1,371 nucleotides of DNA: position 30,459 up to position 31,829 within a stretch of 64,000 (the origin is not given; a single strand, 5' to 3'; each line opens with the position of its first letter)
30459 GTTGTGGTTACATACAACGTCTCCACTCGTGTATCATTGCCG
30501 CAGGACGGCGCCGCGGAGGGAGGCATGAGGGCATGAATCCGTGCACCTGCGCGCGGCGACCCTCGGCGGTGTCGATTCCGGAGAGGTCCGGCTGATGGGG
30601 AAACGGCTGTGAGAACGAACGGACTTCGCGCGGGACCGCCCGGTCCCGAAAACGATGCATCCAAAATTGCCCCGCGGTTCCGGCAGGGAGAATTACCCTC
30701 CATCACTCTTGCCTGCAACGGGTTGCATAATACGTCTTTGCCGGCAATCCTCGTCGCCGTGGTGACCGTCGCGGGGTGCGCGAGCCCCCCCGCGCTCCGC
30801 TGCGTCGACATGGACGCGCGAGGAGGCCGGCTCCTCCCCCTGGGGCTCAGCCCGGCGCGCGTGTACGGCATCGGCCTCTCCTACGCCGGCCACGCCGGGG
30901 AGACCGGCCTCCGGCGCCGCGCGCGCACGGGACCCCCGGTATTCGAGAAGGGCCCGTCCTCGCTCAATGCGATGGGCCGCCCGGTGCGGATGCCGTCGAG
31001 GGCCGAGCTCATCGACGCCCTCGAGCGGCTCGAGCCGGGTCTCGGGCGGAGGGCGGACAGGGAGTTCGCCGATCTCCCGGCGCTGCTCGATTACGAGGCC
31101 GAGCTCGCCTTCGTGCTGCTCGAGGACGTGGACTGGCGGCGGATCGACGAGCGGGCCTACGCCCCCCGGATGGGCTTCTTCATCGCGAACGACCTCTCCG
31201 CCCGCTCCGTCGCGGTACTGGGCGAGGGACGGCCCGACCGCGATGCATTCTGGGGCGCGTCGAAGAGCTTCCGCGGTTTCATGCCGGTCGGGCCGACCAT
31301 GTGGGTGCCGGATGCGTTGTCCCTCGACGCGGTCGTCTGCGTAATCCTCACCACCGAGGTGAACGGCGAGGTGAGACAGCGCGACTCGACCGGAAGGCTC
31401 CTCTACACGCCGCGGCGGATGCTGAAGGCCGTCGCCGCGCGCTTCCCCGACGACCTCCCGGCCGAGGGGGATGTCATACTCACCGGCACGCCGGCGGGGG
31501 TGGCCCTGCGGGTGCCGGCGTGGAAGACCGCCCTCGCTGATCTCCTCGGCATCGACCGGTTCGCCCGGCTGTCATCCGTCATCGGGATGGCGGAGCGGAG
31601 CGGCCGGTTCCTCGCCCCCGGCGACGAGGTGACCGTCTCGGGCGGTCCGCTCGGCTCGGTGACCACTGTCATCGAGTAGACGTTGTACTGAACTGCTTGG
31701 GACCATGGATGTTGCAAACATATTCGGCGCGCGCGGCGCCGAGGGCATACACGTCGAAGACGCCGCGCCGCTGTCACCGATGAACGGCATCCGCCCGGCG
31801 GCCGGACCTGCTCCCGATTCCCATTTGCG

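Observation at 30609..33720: Segmental duplication and internal deletion of the FAH gene around an MBL-rhodanese gene, bracketed by PRE copies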

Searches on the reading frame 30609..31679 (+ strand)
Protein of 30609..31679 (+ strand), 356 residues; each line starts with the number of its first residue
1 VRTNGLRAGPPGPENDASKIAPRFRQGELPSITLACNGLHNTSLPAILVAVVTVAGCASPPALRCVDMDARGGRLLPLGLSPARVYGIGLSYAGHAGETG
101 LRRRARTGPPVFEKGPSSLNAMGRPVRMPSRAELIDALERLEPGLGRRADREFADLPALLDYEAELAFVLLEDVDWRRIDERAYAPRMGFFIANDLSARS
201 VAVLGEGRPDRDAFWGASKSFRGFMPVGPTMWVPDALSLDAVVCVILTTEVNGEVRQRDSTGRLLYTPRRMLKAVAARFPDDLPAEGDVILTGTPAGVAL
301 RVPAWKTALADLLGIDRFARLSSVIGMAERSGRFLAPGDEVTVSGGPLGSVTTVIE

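Call 6: search_protein_families(library=pfam, proteins=[window:30609-31679:+], max_evalue=0.01)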
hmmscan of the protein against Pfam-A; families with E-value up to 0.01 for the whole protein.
window:30609-31679:+ (356 aa): 1 family
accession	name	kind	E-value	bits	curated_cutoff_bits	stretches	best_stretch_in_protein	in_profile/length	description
PF01557.24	FAA_hydrolase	-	1.7e-31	110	23.9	1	85-354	2-212/214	Fumarylacetoacetate (FAA) hydrolase C-terminal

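Call 11: find_related_loci(query=window:30810-31676:+, collection=genome_contigs, flank=10000)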
Query window:30810-31676:+ (289 aa) in genome_contigs; peptide patterns used: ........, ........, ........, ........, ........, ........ (x = any residue, [..] = any of these).
598 stretches matched a pattern (row limit reached: there are more); 37 encode a relative of the query (tblastn E <= 1e-3); 37 distinct loci.
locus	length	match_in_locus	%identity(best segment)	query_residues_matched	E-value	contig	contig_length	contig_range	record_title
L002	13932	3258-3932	29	3-286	1e-18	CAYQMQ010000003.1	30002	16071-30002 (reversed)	MAG TPA_asm: uncultured Actinomycetota bacterium isolate binchicken_co207_54 genome assembly, contig: NODE_1117_length_3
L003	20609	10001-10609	28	15-283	2e-17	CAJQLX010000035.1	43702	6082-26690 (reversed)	MAG: uncultured Alphaproteobacteria bacterium isolate 0.2_20180524_Bin_167_1 genome assembly, contig: c_000000000897, wh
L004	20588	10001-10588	28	15-277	3e-17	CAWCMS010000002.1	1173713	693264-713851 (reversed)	MAG: Terriglobia bacterium isolate MFD05502.bin.2.124 genome assembly, contig: contig_10655, whole genome shotgun sequen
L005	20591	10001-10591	30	15-277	3e-17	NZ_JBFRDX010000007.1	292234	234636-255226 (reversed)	Marmoricola sp. RAF53 SCAFFOLD_6, whole genome shotgun sequence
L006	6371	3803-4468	29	1-289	3e-17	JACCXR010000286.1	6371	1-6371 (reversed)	MAG: Euzebyaceae bacterium isolate MGR_bin183 SD2897-2912_k127_2912365, whole genome shotgun sequence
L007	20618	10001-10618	30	1-275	4e-17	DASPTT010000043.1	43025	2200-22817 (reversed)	MAG TPA_asm: Acidimicrobiales bacterium isolate SMAG_U12284 k141_62392, whole genome shotgun sequence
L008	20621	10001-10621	28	15-288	4e-17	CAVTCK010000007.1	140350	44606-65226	MAG: uncultured Actinomycetes bacterium isolate MFD00962.bin.2.297 genome assembly, contig: contig_167631, whole genome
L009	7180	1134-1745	29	13-282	7e-17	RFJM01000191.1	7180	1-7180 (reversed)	MAG: Caldilineae bacterium isolate J102 k99_429995, whole genome shotgun sequence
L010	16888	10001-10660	31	7-289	7e-17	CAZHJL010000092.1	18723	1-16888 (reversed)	MAG TPA_asm: uncultured Phycisphaeraceae bacterium isolate binchicken_co17_446 genome assembly, contig: NODE_7324_length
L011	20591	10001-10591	29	21-282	1e-16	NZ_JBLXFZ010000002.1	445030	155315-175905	MAG: Celeribacter sp. isolate ET04-04 T04maxbin_out.006RE.5K@2, whole genome shotgun sequence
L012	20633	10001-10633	28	7-283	2e-16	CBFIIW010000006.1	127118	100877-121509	MAG: Alphaproteobacteria bacterium isolate Co_bin_828_indstr genome assembly, contig: Co_bin_828_indstr_c6, whole genome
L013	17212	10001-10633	27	13-286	1e-15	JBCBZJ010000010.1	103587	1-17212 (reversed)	MAG: Verrucomicrobiota bacterium isolate P01_A01_bin.112 k141_130667_length_103587_cov_17.3115, whole genome shotgun seq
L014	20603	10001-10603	30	17-277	2e-15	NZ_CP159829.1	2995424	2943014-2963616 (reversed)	Candidatus Njordibacter sp. Uisw_058 chromosome, complete genome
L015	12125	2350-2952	29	17-277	6e-15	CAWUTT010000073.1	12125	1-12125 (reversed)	MAG: uncultured Pseudomonadales bacterium isolate HER19_SIP_2000_bin_52_1 genome assembly, contig: HER19_SP_1000_bin_52-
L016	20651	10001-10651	28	58-284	1e-14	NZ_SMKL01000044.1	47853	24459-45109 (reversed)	Jiangella ureilytica strain KC603 NODE_44_length_47853_cov_44.825, whole genome shotgun sequence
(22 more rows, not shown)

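Call 13: find_homologous_proteins(query=window:30810-31676:+, max_evalue=1e-10)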
Query window:30810-31676:+ (289 aa): 969 proteins with E <= 1e-10 among 8000 candidates; the best 120 are listed.
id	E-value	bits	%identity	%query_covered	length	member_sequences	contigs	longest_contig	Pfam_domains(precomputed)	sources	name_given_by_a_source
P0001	2.3e-184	629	100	100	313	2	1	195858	PF01557.24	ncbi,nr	ncbi:MAG: fumarylacetoacetate hydrolase family protein [bacterium]|nr:fumarylacetoacetate hydrolase 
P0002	1.3e-146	505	81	100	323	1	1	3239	PF01557.24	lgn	-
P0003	1.6e-145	502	80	100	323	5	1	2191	PF01557.24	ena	-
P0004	3.7e-142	491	78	100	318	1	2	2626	PF01557.24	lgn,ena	-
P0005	4.4e-137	474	75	100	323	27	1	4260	PF01557.24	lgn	-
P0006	3.1e-124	432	73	98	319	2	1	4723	PF01557.24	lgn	-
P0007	4.3e-121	422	67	100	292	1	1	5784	PF01557.24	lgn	-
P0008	3.5e-103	363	57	98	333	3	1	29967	PF01557.24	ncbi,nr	ncbi:MAG TPA: fumarylacetoacetate hydrolase family protein [bacterium]|nr:fumarylacetoacetate hydrol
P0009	5.8e-102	359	58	98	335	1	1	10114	PF01557.24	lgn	-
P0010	9.4e-100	352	55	98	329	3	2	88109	PF01557.24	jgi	jgi:2-keto-4-pentenoate hydratase/2-oxohepta-3-ene-1,7-dioic acid hydratase in catechol pathway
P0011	5.1e-99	349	55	98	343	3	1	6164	PF01557.24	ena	-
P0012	5.5e-99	349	55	98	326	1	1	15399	PF01557.24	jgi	-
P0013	1.6e-98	348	54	98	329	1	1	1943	PF01557.24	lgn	-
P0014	2.3e-98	347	54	98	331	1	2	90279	PF01557.24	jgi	jgi:2-keto-4-pentenoate hydratase/2-oxohepta-3-ene-1,7-dioic acid hydratase in catechol pathway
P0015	9.6e-97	342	54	98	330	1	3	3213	PF01557.24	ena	-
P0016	2.7e-96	340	54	98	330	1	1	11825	PF01557.24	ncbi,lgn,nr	ncbi:MAG: fumarylacetoacetate hydrolase family protein [Candidatus Omnitrophica bacterium]|nr:fumary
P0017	4.1e-95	336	54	98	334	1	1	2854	PF01557.24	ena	-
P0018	3.1e-91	324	52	98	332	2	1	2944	PF01557.24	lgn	-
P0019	1.5e-88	315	48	98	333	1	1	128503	PF01557.24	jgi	jgi:2-keto-4-pentenoate hydratase/2-oxohepta-3-ene-1,7-dioic acid hydratase in catechol pathway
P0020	1.1e-86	309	52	98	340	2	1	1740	PF01557.24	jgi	jgi:2-keto-4-pentenoate hydratase/2-oxohepta-3-ene-1,7-dioic acid hydratase in catechol pathway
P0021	4.9e-84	300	48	100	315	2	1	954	PF01557.24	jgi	jgi:2-keto-4-pentenoate hydratase/2-oxohepta-3-ene-1,7-dioic acid hydratase in catechol pathway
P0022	5.3e-84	300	45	100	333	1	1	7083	PF01557.24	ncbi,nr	ncbi:MAG: hypothetical protein GY754_16170 [bacterium]|nr:hypothetical protein [bacterium]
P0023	1.6e-83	298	52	98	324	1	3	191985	PF01557.24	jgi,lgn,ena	-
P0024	3.0e-83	297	47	100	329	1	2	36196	PF01557.24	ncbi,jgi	-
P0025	4.2e-82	294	46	100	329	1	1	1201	PF01557.24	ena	-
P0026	6.0e-82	293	47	98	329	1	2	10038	PF01557.24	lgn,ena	-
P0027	2.2e-81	291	46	98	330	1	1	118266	PF01557.24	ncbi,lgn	ncbi:MAG: fumarylacetoacetate hydrolase family protein [Bacteroidota bacterium]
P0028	3.3e-81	291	50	98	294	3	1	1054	PF01557.24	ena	-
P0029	3.5e-81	291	51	99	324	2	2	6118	PF01557.24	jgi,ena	jgi:2-keto-4-pentenoate hydratase/2-oxohepta-3-ene-1,7-dioic acid hydratase in catechol pathway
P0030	4.9e-81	290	47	95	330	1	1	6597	PF01557.24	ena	-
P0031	7.4e-81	290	45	100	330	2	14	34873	PF01557.24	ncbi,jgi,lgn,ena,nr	ncbi:MAG: fumarylacetoacetate hydrolase family protein [Ignavibacteria bacterium]|nr:fumarylacetoace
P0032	1.9e-80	288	49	99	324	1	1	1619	PF01557.24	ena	-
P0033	2.0e-80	288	48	95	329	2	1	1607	PF01557.24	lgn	-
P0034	3.3e-80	287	47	95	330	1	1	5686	PF01557.24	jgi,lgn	jgi:2-keto-4-pentenoate hydratase/2-oxohepta-3-ene-1,7-dioic acid hydratase in catechol pathway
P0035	4.3e-80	287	49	99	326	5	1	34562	PF01557.24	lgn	-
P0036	8.8e-80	286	51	99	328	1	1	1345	PF01557.24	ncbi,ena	-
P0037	9.1e-80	286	51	99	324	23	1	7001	PF01557.24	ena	-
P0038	1.4e-79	285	51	100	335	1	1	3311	PF01557.24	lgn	-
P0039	1.6e-79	285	46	95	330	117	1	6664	PF01557.24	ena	-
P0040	1.7e-79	285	47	100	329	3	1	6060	PF01557.24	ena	-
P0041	2.0e-79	285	50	99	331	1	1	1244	PF01557.24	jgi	jgi:2-keto-4-pentenoate hydratase/2-oxohepta-3-ene-1,7-dioic acid hydratase in catechol pathway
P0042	2.9e-79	284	50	99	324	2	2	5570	PF01557.24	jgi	jgi:2-keto-4-pentenoate hydratase/2-oxohepta-3-ene-1,7-dioic acid hydratase in catechol pathway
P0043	3.4e-79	284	50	99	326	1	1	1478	PF01557.24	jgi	-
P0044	3.5e-79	284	52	99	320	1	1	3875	PF01557.24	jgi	jgi:2-keto-4-pentenoate hydratase/2-oxohepta-3-ene-1,7-dioic acid hydratase in catechol pathway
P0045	4.3e-79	284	51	99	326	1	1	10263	PF01557.24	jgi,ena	-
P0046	4.4e-79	284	50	95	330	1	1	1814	PF01557.24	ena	-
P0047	6.0e-79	283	50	99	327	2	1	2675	PF01557.24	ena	-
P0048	7.6e-79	283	47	95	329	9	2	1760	PF01557.24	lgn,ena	-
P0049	8.5e-79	283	49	99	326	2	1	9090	PF01557.24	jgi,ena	-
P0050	8.8e-79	283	46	95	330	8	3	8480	PF01557.24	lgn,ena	-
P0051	1.0e-78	283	49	98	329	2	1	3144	PF01557.24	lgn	-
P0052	1.2e-78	282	46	97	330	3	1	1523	PF01557.24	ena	-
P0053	1.2e-78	282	46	95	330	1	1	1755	PF01557.24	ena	-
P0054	1.7e-78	282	50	98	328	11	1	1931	PF01557.24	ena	-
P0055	1.9e-78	282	48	98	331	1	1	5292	PF01557.24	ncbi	ncbi:MAG: fumarylacetoacetate hydrolase family protein [Bacteroidota bacterium]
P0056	2.0e-78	282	49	99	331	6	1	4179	PF01557.24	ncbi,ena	-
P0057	2.1e-78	282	50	99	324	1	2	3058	PF01557.24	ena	-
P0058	2.5e-78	281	50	98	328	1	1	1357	PF01557.24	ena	-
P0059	3.3e-78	281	49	99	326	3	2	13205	PF01557.24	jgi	jgi:2-keto-4-pentenoate hydratase/2-oxohepta-3-ene-1,7-dioic acid hydratase in catechol pathway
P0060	3.6e-78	281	48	99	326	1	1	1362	PF01557.24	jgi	jgi:2-keto-4-pentenoate hydratase/2-oxohepta-3-ene-1,7-dioic acid hydratase in catechol pathway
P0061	4.2e-78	281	49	98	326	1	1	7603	PF01557.24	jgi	jgi:2-keto-4-pentenoate hydratase/2-oxohepta-3-ene-1,7-dioic acid hydratase in catechol pathway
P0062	4.8e-78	280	50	99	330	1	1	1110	PF01557.24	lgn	-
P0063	5.8e-78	280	51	99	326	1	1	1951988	PF01557.24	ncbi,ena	-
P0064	6.9e-78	280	49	99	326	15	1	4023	PF01557.24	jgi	-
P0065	7.0e-78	280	46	94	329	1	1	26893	PF01557.24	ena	-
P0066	7.3e-78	280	50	95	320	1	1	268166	PF01557.24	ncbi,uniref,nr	ncbi:fumarylacetoacetate hydrolase family protein [Haloferula sp. A504]|uniref:fumarylacetoacetate h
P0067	8.9e-78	280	46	95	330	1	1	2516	PF01557.24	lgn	-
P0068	1.1e-77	279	45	98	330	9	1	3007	PF01557.24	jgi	-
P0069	1.1e-77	279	50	99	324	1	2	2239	PF01557.24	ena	-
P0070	1.1e-77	279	49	99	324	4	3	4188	PF01557.24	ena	-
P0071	1.2e-77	279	48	99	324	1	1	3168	PF01557.24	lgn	-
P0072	1.6e-77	279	47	99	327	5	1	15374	PF01557.24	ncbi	-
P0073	1.9e-77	278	48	99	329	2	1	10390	PF01557.24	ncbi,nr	ncbi:MAG: hypothetical protein HKN10_12600 [Myxococcales bacterium]|nr:hypothetical protein [Myxococ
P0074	2.1e-77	278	47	94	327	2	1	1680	PF01557.24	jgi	-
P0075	2.2e-77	278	52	95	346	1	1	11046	PF01557.24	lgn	-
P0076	2.7e-77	278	47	98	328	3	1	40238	PF01557.24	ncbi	ncbi:MAG: fumarylacetoacetate hydrolase family protein [Bacteroidota bacterium]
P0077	3.2e-77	278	50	98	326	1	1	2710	PF01557.24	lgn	-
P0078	3.7e-77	278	49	95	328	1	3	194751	PF01557.24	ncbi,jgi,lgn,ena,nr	ncbi:MAG: fumarylacetoacetate hydrolase family protein [Myxococcales bacterium]|nr:fumarylacetoaceta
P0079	3.8e-77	277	47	98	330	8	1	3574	PF01557.24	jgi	jgi:2-keto-4-pentenoate hydratase/2-oxohepta-3-ene-1,7-dioic acid hydratase in catechol pathway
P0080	4.1e-77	277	48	99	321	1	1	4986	PF01557.24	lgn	-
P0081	4.3e-77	277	50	99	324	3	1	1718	PF01557.24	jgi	jgi:2-keto-4-pentenoate hydratase/2-oxohepta-3-ene-1,7-dioic acid hydratase in catechol pathway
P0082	4.8e-77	277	47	96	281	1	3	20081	PF01557.24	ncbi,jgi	-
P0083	4.9e-77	277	51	95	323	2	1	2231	PF01557.24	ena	-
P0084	4.9e-77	277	50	95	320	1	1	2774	PF01557.24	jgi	jgi:2-keto-4-pentenoate hydratase/2-oxohepta-3-ene-1,7-dioic acid hydratase in catechol pathway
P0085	6.0e-77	277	47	95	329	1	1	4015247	PF01557.24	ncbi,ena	-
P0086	7.4e-77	277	49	98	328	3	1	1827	PF01557.24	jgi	jgi:2-keto-4-pentenoate hydratase/2-oxohepta-3-ene-1,7-dioic acid hydratase in catechol pathway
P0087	7.4e-77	277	49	95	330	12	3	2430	PF01557.24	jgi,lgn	jgi:2-keto-4-pentenoate hydratase/2-oxohepta-3-ene-1,7-dioic acid hydratase in catechol pathway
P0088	8.5e-77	276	46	93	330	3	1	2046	PF01557.24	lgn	-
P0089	1.0e-76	276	46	93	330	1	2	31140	PF01557.24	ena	-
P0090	1.9e-76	275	48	99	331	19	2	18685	PF01557.24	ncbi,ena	-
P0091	2.4e-76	275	48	99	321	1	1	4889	PF01557.24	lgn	-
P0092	2.4e-76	275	48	94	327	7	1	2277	PF01557.24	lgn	-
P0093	2.5e-76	275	47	99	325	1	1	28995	PF01557.24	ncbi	-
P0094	2.8e-76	275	45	100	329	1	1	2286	PF01557.24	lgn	-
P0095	3.2e-76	274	45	95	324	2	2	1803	PF01557.24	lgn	-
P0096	3.7e-76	274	44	98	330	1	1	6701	PF01557.24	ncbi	ncbi:MAG: fumarylacetoacetate hydrolase family protein [Bacteroidota bacterium]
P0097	4.5e-76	274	47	99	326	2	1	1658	PF01557.24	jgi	jgi:2-keto-4-pentenoate hydratase/2-oxohepta-3-ene-1,7-dioic acid hydratase in catechol pathway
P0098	5.7e-76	274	48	99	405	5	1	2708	PF01557.24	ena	-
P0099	6.0e-76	274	48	99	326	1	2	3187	PF01557.24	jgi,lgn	-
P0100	6.5e-76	273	48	99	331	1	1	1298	PF01557.24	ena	-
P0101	6.5e-76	273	49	99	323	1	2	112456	PF01557.24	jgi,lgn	-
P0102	6.7e-76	273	47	95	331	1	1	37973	PF01557.24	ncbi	ncbi:MAG: fumarylacetoacetate hydrolase family protein [Bacteroidota bacterium]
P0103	8.6e-76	273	48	99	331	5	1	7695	PF01557.24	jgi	jgi:2-keto-4-pentenoate hydratase/2-oxohepta-3-ene-1,7-dioic acid hydratase in catechol pathway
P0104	8.9e-76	273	49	95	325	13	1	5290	PF01557.24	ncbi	-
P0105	1.2e-75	273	47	99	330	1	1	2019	PF01557.24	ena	-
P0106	1.2e-75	273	47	97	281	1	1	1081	PF01557.24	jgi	-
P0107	1.4e-75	272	44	98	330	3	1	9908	PF01557.24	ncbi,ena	-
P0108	1.9e-75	272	47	98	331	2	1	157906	PF01557.24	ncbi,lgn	ncbi:MAG: fumarylacetoacetate hydrolase family protein [Bacteroidota bacterium]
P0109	1.9e-75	272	50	95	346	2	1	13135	PF01557.24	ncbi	ncbi:MAG: fumarylacetoacetate hydrolase family protein [Myxococcota bacterium]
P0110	2.0e-75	272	49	99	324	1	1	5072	PF01557.24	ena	-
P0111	2.0e-75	272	47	99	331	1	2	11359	PF01557.24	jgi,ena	jgi:2-keto-4-pentenoate hydratase/2-oxohepta-3-ene-1,7-dioic acid hydratase in catechol pathway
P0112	2.6e-75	271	48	98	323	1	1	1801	PF01557.24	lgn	-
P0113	3.5e-75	271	46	99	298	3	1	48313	PF01557.24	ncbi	ncbi:MAG: hypothetical protein AMJ62_06790, partial [Myxococcales bacterium SG8_38]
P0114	3.9e-75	271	45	95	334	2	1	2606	PF01557.24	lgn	-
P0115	4.2e-75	271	47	99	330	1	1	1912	PF01557.24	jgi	jgi:2-keto-4-pentenoate hydratase/2-oxohepta-3-ene-1,7-dioic acid hydratase in catechol pathway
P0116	4.2e-75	271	49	95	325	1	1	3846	PF01557.24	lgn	-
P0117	4.3e-75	271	47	99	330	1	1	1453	PF01557.24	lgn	-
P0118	5.3e-75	270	45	95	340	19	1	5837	PF01557.24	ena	-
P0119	7.9e-75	270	44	97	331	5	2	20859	PF01557.24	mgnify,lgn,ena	mgnify:CR=1 FL=1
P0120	8.0e-75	270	46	95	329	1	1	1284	PF01557.24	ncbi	-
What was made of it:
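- On FAH family (PF01557), parent gene: 969 homologs at E<=1e-10 (call 13).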

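Call 14: find_encoding_contigs(protein=P0002, flank=10000, max_places=4)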
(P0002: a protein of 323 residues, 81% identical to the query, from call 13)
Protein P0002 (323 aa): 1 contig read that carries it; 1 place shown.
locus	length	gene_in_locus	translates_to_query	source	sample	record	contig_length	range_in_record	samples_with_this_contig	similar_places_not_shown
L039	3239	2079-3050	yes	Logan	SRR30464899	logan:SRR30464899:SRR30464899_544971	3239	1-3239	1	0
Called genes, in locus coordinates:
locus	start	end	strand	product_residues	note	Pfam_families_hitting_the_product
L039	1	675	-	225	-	?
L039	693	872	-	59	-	-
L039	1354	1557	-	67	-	-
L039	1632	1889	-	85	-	-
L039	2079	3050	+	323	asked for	PF01557:FAA_hydrolase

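Call 15: find_encoding_contigs(protein=P0005, flank=10000, max_places=4)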
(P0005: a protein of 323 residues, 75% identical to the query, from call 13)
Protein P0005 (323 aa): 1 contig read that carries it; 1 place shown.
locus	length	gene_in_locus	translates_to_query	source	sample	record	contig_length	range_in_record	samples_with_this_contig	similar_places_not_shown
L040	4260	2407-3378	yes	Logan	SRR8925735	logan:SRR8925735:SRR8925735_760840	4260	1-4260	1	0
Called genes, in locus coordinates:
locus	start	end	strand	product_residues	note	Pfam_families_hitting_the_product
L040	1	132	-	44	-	?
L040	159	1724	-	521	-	PF02142:MGS, PF01808:AICARFT_IMPCHas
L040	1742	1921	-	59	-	-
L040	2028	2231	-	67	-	-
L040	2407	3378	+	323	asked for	PF01557:FAA_hydrolase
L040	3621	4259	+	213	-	?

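Call 16: find_encoding_contigs(protein=P0006, flank=10000, max_places=4)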
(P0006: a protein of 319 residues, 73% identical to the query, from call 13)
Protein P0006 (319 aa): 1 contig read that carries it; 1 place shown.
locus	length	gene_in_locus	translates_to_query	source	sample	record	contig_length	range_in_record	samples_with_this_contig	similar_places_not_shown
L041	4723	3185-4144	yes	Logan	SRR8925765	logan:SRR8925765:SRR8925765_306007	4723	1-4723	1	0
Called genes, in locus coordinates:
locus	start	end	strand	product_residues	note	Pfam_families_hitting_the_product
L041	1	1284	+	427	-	?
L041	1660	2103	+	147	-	-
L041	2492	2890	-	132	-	PF05635:23S_rRNA_IVP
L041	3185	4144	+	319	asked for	PF01557:FAA_hydrolase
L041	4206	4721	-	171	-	?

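Call 17: find_encoding_contigs(protein=P0007, flank=10000, max_places=4)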
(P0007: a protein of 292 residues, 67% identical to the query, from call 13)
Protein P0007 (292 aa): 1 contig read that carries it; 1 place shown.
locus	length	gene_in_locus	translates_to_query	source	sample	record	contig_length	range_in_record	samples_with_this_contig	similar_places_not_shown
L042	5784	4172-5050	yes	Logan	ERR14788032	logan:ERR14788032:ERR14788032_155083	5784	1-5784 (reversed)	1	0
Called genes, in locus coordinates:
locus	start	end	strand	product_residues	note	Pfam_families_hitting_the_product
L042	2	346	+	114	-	?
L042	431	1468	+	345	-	PF01368:DHH, PF02272:DHHA1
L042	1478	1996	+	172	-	PF01894:YjbQ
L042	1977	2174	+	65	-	-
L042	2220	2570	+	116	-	-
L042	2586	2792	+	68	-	PF02371:Transposase_20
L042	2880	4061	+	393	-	PF13173:AAA_14, PF13635:DUF4143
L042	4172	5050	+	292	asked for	PF01557:FAA_hydrolase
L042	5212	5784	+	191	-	?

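Call 25: find_encoding_contigs(protein=P0008, flank=8000, max_places=3)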
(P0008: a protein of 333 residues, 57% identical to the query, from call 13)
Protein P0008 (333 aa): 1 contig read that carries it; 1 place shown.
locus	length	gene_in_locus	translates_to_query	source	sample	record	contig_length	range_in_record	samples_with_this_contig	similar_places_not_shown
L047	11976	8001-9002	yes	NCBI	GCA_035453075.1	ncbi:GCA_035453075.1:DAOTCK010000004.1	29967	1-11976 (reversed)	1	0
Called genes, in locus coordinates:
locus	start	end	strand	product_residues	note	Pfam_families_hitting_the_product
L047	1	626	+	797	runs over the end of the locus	-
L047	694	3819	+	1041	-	-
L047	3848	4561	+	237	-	-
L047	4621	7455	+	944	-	PF00515:TPR_1 (faint), PF07719:TPR_2 (faint), PF13181:TPR_8 (faint), PF13371:TPR_9 (faint), PF13414:TPR_11 (faint), PF14559:TPR_19 (faint), PF13431:TPR_17 (faint)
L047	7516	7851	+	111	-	-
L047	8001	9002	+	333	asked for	PF01557:FAA_hydrolase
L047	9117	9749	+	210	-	-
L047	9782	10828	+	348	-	PF03425:CBM_11 (weak)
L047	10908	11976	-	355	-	PF17167:Glyco_hydro_94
